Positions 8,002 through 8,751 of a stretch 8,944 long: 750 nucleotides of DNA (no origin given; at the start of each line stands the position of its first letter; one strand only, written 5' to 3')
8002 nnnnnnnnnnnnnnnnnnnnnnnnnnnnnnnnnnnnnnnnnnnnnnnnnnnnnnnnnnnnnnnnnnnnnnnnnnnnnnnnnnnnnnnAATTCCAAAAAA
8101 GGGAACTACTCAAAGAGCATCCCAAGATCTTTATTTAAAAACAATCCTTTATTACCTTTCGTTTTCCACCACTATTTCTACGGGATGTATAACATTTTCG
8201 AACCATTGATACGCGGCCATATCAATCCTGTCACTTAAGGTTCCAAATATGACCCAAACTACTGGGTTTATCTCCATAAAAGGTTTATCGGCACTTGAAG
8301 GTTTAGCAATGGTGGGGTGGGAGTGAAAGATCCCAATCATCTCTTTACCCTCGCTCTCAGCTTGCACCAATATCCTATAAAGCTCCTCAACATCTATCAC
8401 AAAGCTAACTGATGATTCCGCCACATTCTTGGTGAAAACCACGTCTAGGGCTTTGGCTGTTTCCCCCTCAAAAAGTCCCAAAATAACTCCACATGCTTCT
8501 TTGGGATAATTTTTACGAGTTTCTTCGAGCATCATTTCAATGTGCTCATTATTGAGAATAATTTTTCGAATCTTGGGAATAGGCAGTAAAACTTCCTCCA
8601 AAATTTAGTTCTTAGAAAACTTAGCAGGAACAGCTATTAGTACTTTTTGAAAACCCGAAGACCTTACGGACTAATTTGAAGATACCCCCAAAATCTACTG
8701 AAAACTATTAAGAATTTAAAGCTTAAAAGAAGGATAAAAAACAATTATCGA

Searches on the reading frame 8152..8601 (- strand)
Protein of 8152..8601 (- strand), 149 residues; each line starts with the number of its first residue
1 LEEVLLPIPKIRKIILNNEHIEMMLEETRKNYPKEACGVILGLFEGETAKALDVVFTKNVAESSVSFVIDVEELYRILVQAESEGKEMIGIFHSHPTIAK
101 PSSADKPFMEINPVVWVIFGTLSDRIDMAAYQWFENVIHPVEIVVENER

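Call 5: search_protein_families(library=pfam, proteins=[window:8152-8601:-])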
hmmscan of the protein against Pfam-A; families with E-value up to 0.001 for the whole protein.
window:8152-8601:- (149 aa): 2 families
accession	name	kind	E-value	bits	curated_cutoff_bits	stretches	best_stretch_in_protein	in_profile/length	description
PF14464.11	Prok-JAB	-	3.6e-14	53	25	1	19-124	3-104/114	Prokaryotic homologs of the JAB domain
PF01398.27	JAB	-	3.6e-05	24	22.5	1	12-105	4-104/117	JAB1/Mov34/MPN/PAD-1 ubiquitin protease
